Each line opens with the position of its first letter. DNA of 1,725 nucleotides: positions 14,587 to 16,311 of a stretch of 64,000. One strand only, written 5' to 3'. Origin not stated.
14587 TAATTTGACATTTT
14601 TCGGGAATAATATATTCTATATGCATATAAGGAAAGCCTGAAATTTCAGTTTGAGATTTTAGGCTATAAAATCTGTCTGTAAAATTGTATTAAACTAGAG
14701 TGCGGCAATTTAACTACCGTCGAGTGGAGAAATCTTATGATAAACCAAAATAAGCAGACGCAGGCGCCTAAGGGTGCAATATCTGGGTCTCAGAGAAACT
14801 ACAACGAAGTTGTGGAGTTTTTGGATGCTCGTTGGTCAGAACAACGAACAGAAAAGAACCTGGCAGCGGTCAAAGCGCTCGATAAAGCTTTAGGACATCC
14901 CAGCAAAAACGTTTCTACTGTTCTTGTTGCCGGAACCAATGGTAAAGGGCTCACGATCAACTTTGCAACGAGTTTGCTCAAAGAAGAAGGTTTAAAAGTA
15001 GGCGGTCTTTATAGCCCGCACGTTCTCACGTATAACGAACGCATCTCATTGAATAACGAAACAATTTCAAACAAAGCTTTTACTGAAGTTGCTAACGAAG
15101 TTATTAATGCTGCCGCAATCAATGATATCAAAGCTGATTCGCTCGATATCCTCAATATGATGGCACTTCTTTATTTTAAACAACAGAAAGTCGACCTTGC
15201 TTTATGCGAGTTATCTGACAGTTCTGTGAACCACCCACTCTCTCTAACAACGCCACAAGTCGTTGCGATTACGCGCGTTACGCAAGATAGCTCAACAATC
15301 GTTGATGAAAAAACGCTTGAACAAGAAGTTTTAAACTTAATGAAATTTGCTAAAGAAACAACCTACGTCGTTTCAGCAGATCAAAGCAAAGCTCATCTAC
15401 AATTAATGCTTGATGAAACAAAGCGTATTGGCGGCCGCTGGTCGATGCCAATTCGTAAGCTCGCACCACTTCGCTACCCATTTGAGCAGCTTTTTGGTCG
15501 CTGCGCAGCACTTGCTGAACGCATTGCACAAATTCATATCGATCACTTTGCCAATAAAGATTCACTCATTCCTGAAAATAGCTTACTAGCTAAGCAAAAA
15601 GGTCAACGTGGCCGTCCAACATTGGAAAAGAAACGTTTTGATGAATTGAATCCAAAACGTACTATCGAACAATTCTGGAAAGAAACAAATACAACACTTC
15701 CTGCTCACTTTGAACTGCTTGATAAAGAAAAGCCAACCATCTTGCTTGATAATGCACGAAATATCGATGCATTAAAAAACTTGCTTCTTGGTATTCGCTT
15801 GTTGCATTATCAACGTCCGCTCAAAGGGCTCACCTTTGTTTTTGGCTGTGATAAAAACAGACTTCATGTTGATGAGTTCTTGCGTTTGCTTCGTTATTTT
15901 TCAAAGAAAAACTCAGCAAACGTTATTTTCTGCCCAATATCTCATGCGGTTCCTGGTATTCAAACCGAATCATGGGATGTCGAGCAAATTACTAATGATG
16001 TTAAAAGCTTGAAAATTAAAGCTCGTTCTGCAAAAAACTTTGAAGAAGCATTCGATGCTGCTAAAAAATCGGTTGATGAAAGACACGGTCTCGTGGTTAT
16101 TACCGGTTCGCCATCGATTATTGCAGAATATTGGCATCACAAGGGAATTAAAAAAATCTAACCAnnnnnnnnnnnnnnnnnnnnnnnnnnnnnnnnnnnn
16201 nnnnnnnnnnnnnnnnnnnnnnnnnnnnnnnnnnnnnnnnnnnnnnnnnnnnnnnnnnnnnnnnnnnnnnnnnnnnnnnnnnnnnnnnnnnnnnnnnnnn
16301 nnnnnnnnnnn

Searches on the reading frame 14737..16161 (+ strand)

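Call 60: search_protein_families(library=pfam, proteins=[window:14737-16161:+], max_evalue=0.00001)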
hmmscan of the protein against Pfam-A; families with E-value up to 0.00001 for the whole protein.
window:14737-16161:+ (474 aa): 1 family
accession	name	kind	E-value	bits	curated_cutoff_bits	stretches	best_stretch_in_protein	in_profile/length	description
PF02875.26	Mur_ligase_C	-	2.8e-06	28.6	28.4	1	325-458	3-126/127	Mur ligase, glutamate ligase domain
